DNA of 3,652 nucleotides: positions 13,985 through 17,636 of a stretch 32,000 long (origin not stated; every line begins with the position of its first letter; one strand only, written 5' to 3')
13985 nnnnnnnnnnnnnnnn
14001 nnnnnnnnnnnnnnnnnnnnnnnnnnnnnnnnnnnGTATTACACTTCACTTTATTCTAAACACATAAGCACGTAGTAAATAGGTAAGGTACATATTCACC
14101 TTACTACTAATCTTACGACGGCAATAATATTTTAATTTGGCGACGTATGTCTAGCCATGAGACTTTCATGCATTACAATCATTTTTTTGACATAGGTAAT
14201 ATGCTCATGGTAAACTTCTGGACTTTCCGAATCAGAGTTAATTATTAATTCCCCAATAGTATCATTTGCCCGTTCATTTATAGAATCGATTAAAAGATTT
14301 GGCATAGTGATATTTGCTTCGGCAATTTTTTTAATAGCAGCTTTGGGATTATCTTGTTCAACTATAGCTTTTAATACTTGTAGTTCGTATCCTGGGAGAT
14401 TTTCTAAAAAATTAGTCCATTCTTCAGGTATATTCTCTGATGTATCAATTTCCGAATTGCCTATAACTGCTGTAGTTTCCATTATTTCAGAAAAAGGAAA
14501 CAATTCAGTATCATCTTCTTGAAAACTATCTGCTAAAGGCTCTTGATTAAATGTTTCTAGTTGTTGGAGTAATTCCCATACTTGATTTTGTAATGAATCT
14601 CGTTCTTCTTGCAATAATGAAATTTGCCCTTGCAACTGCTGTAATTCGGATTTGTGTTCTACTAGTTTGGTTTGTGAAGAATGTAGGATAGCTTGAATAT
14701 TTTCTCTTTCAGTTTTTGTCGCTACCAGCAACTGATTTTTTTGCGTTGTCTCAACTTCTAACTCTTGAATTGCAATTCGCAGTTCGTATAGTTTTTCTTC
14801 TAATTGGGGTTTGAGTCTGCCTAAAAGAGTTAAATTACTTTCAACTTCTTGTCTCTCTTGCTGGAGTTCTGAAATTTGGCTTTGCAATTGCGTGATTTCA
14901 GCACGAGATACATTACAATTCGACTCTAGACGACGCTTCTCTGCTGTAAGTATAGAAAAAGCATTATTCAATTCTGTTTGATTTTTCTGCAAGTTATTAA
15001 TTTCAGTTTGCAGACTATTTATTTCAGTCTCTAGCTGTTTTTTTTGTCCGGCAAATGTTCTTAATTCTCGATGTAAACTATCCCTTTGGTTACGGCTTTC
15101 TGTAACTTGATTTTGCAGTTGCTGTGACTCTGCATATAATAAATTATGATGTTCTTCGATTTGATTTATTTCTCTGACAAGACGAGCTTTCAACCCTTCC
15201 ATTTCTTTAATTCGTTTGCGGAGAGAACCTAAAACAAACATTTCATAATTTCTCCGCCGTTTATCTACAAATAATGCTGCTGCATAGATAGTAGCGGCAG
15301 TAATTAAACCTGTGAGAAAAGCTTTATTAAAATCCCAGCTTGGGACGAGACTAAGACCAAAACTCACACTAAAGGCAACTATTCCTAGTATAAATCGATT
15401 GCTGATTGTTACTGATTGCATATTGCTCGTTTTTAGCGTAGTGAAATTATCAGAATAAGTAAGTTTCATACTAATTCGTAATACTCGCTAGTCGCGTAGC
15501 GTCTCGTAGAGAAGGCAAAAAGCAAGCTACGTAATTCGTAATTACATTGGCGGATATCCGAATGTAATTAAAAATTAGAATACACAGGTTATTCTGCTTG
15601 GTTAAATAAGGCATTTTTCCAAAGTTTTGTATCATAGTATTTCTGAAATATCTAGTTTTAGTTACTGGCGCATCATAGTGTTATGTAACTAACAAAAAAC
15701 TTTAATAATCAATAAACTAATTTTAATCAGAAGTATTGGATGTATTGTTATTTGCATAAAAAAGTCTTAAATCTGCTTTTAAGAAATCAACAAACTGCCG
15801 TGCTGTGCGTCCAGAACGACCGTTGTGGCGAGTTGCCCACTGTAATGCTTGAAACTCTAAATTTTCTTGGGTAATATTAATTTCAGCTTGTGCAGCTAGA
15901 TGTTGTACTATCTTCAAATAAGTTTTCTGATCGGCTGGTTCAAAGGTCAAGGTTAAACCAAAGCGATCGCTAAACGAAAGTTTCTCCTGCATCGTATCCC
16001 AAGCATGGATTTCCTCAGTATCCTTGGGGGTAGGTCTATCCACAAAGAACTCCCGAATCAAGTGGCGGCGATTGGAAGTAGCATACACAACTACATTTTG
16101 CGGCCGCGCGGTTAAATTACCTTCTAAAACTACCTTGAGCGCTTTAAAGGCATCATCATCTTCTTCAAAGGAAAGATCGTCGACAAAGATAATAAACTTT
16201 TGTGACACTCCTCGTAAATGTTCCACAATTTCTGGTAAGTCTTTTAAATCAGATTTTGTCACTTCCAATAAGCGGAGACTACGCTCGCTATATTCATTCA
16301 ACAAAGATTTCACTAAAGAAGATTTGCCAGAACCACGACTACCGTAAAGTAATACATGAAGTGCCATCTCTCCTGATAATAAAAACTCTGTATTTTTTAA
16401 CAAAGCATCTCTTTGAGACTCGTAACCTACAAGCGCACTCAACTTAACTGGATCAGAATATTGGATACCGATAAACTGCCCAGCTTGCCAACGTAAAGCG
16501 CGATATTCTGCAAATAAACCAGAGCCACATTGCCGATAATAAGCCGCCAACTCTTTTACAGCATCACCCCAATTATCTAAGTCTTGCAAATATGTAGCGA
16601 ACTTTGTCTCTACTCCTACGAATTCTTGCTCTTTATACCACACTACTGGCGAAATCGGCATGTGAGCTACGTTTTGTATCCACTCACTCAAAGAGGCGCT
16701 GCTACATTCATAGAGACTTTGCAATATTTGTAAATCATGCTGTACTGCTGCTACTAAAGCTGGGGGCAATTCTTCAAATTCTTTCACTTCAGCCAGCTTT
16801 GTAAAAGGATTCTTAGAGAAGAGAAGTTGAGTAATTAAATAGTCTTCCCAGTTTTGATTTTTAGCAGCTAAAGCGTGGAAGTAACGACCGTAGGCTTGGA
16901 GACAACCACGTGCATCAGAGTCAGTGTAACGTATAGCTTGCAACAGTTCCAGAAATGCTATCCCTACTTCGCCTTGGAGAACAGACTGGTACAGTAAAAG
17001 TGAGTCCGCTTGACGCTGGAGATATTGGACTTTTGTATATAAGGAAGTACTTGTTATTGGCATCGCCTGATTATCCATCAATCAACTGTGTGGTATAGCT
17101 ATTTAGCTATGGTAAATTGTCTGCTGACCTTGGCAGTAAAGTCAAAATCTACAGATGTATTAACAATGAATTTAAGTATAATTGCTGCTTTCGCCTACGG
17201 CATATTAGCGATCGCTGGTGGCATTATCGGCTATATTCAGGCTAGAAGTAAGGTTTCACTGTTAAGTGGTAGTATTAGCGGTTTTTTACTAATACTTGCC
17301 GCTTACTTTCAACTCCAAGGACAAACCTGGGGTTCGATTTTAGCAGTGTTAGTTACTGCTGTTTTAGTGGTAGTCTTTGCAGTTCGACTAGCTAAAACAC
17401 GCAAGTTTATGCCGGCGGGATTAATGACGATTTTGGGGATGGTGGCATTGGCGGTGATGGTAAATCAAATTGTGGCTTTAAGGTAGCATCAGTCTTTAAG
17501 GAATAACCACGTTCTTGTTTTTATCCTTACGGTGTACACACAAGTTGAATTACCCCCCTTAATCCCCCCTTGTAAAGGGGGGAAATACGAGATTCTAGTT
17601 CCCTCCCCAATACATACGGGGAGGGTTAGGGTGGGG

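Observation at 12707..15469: Helicase-less, membrane-tethered TerB-C plus DUF2791 (BrxD-like) ATPase pair: candidate new variant of a Shango/TerB-type conflict system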

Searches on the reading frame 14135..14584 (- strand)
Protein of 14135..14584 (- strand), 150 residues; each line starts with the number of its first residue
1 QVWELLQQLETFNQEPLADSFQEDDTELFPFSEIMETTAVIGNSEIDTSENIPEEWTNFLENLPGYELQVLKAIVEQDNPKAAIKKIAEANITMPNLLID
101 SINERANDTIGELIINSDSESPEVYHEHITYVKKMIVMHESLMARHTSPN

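Call 78: predict_structure(alignment_id=A3)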
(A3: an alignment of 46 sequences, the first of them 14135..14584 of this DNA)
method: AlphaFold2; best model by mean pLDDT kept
length: 150 residues; sequences in the alignment: 46
mean_pLDDT: 68.2   pTM: 0.52
mean pLDDT of the five models: 68.2, 67.8, 67.3, 63.8, 62.6
residues with pLDDT >= 90: 4; 70-90: 86; 50-70: 17; < 50: 43
segments of 3 or more residues with pLDDT < 50: 1-3, 12-31, 33-49, 148-150
pLDDT, mean of each block of 10 residues (from residue 1): 51 40 38 45 39 79 83 82 85 85 89 84 83 81 57
secondary structure, 60 per line:
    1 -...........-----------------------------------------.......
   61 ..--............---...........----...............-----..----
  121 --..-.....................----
elements in order: H2-12 H54-62 H65-76 H80-90 H95-109 H126-146

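Call 81: fold_search(model_id=the predicted structure, library=pdb)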
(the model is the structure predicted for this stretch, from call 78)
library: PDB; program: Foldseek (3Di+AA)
matches with E <= 10: 412; with E <= 0.001: 0
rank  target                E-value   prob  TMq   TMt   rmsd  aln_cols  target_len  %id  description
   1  8wpa_D                7.5e-03  1.00  0.38  0.55   3.9        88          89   12  Crystal Structure of the Acinetobacter baumannii LysR family regulator AceR DNA-binding domain (H32) (released 2025-04-16)
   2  4ihs_C                1.1e-02  1.00  0.39  0.57   4.4        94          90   13  Crystal Structure of BenM_DBD/catB site 1 DNA Complex (released 2013-07-10)
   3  3hhg_G                1.3e-02  1.00  0.42  0.23   3.2        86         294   17  Structure of CrgA, a LysR-type transcriptional regulator from Neisseria meningitidis. (released 2009-07-07)
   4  3hhg_B                1.8e-02  1.00  0.40  0.22   3.8        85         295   14  Structure of CrgA, a LysR-type transcriptional regulator from Neisseria meningitidis. (released 2009-07-07)
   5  7dwn_A                1.9e-02  1.00  0.40  0.23   3.1        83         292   13  Crystal structure of Vibrio fischeri DarR in complex with DNA reveals the transcriptional activation mechanism of LTTR (released 2021-07-07)
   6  7dwo_A                1.9e-02  1.00  0.40  0.23   3.2        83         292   13  Crystal structure of Vibrio fischeri DarR in complex with DNA reveals the transcriptional activation mechanism of LTTR (released 2021-07-07)
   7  3isp_B                2.4e-02  0.99  0.37  0.23   3.7        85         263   14  Crystal structure of ArgP from Mycobacterium tuberculosis (released 2010-02-16)
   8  2esn_C                2.7e-02  1.00  0.40  0.22   3.7        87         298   10  The crystal structure of probable transcriptional regulator PA0477 from Pseudomonas aeruginosa (released 2005-11-01)
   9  3hhg_C                2.9e-02  1.00  0.42  0.23   3.2        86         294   17  Structure of CrgA, a LysR-type transcriptional regulator from Neisseria meningitidis. (released 2009-07-07)
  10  3hhg_A                2.9e-02  1.00  0.41  0.23   3.4        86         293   16  Structure of CrgA, a LysR-type transcriptional regulator from Neisseria meningitidis. (released 2009-07-07)
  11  5y2v_D                3.4e-02  0.99  0.38  0.21   3.3        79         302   11  Strcutrue of the full-length CcmR complexed with 2-OG from Synechocystis PCC6803 (released 2017-12-27)
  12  4ihs_A                3.4e-02  0.98  0.37  0.53   4.6        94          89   14  Crystal Structure of BenM_DBD/catB site 1 DNA Complex (released 2013-07-10)
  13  9f14_B                3.9e-02  0.99  0.39  0.21   3.9        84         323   18  The crystal structure of full length tetramer CysB from Klebsiella aerogenes in complex with N-acetylserine (released 2024-07-24)
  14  5y9s_B                3.9e-02  0.99  0.39  0.23   3.7        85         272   12  Crystal structure of VV2_1132, a LysR family transcriptional regulator (released 2018-03-28)
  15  5hsm                  3.9e-02  0.96  0.36  0.39   6.4       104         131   14  CRYSTAL STRUCTURE OF MYCOBACTERIUM TUBERCULOSIS MARR FAMILY PROTEIN RV2887 (released 2017-02-01)
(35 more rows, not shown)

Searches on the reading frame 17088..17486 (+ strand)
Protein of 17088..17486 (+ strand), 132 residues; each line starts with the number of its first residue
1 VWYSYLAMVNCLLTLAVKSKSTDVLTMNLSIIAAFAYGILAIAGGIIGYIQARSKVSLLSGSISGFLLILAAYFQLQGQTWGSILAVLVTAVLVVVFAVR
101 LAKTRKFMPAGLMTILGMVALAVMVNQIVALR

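Call 3: search_protein_families(library=pfam, proteins=[window:17088-17486:+], max_evalue=1)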
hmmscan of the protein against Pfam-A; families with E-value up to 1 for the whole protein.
window:17088-17486:+ (132 aa): 4 families
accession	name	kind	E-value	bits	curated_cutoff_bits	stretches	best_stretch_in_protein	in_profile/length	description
PF03647.18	Tmemb_14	-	1.5e-25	90.1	24.8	1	34-123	2-91/92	Transmembrane proteins 14C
PF12670.12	DUF3792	-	0.14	12.8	31.3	1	3-71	11-78/115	Protein of unknown function (DUF3792)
PF03203.19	MerC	-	0.4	11.7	27.6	0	1-96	5-101/108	MerC mercury resistance protein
PF11992.13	TgpA_N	-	1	8.8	30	0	34-123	24-173/333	TgpA N-terminal domain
